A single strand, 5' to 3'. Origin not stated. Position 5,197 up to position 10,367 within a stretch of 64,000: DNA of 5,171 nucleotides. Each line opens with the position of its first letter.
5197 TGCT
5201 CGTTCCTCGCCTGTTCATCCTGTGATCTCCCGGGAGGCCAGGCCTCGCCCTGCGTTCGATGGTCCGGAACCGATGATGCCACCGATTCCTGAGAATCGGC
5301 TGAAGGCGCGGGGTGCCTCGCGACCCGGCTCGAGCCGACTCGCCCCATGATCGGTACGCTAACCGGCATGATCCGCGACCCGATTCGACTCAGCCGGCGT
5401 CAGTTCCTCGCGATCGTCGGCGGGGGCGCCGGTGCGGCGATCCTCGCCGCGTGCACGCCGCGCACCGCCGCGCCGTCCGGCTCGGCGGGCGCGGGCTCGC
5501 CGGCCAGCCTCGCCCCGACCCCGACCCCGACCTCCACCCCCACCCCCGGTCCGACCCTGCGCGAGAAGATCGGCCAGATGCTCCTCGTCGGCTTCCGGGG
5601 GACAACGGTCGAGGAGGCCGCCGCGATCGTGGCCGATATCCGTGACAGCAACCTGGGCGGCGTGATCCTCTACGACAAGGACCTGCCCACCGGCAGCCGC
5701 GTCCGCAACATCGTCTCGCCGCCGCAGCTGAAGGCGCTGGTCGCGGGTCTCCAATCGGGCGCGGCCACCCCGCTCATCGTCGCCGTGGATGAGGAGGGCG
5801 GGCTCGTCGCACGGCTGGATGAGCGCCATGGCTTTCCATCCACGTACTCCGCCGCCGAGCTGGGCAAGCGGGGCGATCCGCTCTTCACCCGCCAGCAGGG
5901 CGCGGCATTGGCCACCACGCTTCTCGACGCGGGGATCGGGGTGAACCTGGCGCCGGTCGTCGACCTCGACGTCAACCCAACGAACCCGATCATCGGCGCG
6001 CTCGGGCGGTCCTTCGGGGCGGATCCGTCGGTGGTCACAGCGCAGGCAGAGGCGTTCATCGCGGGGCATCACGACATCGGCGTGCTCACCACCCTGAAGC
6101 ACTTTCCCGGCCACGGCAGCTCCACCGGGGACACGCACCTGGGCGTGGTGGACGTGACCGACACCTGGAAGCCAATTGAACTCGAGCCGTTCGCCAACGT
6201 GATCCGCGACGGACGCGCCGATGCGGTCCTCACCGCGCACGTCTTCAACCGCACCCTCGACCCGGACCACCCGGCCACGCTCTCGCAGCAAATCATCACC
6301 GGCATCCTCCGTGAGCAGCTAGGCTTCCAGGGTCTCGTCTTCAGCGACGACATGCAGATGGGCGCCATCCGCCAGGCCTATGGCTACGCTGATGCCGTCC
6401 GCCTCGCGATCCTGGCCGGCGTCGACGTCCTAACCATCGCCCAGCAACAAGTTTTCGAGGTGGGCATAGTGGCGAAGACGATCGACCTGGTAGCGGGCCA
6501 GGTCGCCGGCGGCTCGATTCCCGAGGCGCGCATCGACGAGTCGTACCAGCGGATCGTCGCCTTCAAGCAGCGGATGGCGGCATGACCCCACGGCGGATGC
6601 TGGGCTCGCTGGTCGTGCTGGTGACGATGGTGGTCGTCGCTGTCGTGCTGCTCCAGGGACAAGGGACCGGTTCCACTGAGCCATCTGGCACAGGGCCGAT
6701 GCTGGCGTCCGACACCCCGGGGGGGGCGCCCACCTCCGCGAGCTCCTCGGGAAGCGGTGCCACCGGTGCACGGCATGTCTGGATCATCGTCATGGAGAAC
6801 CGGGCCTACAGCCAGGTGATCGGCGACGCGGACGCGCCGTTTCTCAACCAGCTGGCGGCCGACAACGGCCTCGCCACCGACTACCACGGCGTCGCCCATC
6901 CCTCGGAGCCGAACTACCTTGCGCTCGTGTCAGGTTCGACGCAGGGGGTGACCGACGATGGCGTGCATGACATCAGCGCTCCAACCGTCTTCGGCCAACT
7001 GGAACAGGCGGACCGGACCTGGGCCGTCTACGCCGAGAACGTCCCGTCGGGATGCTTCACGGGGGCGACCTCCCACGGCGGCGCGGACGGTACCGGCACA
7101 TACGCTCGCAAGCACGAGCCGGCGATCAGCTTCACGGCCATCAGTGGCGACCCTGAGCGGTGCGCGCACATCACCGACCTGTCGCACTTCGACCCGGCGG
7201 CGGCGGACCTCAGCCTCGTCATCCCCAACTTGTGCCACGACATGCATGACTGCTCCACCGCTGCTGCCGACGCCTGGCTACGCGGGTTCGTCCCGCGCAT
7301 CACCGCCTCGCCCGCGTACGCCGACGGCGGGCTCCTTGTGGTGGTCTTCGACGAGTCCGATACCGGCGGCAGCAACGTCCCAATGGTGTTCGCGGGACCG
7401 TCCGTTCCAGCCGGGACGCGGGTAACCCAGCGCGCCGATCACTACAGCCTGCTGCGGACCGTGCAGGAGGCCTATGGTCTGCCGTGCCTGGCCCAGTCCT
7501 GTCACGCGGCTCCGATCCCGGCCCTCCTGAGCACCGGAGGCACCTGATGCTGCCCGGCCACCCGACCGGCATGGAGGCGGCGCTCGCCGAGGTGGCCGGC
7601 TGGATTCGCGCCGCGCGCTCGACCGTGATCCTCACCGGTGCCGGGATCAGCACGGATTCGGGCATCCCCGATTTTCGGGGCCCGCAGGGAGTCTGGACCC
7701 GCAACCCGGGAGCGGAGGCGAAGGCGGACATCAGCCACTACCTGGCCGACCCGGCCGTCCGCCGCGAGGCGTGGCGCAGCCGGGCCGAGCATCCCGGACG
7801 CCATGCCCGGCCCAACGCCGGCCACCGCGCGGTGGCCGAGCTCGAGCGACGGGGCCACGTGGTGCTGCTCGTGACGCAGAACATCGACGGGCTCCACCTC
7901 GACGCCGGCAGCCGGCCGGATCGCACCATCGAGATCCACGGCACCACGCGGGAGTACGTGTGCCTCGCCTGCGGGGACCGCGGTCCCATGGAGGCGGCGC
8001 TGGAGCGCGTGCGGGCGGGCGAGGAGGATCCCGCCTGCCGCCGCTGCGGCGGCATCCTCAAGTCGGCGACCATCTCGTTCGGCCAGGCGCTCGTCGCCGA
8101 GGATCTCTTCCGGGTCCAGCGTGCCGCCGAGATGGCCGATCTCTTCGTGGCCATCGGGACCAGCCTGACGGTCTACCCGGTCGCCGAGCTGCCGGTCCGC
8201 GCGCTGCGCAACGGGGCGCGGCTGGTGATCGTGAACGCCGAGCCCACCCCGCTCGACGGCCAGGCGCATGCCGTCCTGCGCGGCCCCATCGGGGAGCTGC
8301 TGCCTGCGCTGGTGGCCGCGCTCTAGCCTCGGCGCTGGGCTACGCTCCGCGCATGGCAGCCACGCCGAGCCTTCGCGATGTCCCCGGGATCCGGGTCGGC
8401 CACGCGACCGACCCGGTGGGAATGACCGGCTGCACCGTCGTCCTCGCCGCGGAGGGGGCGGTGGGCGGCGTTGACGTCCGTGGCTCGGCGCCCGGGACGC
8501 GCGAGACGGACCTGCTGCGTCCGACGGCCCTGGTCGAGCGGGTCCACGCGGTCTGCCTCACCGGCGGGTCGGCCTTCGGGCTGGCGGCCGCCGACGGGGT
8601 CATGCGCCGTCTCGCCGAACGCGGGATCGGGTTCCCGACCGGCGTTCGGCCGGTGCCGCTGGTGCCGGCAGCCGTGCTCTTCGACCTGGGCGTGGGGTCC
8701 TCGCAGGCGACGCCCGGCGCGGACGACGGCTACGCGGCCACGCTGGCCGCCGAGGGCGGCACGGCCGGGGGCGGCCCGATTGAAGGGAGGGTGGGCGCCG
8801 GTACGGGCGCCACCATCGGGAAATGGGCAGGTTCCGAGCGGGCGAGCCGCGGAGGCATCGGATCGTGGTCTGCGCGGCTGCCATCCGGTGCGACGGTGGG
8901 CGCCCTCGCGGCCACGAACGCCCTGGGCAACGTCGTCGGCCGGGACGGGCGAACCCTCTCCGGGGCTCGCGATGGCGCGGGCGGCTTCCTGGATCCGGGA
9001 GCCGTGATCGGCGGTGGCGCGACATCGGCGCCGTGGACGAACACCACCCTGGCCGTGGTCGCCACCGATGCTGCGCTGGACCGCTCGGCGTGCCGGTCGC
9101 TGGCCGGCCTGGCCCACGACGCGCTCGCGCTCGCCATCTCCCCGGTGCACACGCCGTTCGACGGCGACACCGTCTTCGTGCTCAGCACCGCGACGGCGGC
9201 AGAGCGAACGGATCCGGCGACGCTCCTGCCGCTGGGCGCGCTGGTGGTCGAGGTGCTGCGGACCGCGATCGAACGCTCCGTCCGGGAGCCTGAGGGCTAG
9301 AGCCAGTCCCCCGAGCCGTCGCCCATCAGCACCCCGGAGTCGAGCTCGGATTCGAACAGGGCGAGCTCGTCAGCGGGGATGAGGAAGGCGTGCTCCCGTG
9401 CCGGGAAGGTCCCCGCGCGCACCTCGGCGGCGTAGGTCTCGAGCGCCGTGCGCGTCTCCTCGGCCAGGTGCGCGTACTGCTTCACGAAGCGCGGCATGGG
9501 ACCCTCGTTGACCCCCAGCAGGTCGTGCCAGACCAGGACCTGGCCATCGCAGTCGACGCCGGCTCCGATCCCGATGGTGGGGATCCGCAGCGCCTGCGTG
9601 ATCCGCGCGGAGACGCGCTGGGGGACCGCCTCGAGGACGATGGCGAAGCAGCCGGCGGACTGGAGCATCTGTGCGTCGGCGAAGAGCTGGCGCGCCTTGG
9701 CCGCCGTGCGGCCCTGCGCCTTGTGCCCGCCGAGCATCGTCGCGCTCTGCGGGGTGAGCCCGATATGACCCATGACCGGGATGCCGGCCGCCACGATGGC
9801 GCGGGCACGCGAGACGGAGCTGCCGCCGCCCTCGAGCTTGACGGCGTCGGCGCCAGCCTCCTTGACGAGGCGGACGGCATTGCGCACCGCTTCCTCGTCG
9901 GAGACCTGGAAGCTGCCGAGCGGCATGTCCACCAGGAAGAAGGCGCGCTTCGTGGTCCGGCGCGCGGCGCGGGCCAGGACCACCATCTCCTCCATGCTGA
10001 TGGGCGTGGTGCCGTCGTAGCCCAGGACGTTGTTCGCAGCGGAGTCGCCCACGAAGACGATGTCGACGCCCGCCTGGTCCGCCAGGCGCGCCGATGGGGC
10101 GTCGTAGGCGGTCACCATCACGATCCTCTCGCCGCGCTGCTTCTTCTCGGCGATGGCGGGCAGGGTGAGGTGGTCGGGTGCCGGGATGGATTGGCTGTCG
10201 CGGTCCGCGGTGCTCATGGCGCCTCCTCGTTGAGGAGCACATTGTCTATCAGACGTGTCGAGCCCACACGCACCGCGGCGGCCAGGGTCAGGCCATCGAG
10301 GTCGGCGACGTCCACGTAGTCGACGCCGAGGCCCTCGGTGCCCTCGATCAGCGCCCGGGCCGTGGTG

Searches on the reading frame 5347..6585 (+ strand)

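Call 83: search_protein_families(library=pfam, proteins=[window:5347-6585:+], max_evalue=0.00001)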
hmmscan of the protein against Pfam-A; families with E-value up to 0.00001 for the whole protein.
window:5347-6585:+ (412 aa): 1 family
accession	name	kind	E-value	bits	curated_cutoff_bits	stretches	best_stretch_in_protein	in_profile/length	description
PF00933.27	Glyco_hydro_3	-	8.9e-69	232.8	27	1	70-404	1-314/316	Glycosyl hydrolase family 3 N terminal domain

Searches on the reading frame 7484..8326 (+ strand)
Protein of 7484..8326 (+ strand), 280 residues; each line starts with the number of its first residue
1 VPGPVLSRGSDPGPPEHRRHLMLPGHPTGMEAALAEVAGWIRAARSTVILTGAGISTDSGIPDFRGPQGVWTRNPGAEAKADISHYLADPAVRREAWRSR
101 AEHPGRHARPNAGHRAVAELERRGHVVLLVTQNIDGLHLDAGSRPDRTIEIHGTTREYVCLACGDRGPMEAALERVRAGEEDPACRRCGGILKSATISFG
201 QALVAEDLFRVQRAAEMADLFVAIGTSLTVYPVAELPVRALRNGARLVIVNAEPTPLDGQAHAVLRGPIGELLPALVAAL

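Call 83: search_protein_families(library=pfam, proteins=[window:7484-8326:+], max_evalue=0.00001)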
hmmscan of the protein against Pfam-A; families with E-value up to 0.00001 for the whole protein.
window:7484-8326:+ (280 aa): 1 family
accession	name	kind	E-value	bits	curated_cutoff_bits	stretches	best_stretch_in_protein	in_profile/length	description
PF02146.23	SIR2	-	1e-40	140.1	24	1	52-232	1-180/180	Sir2 family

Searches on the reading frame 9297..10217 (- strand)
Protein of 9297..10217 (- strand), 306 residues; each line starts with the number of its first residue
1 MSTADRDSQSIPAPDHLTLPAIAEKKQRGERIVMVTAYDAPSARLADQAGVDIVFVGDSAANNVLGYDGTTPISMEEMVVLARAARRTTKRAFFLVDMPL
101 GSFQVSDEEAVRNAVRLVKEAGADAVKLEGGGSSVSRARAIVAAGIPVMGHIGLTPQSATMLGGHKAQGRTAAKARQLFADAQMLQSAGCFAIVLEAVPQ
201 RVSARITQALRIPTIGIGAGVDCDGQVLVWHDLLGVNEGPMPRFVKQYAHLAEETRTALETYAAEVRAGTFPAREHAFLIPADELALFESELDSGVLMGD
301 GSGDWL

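Call 83: search_protein_families(library=pfam, proteins=[window:9297-10217:-], max_evalue=0.00001)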
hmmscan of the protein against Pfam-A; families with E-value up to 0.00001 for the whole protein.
window:9297-10217:- (306 aa): 2 families
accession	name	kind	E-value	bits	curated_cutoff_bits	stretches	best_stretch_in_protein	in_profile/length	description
PF02548.21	Pantoate_transf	-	7.5e-109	363.6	28.7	1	17-273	2-258/259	Ketopantoate hydroxymethyltransferase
PF13714.12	PEP_mutase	-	4.3e-09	36.7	31.5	1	26-131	5-107/240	Phosphoenolpyruvate phosphomutase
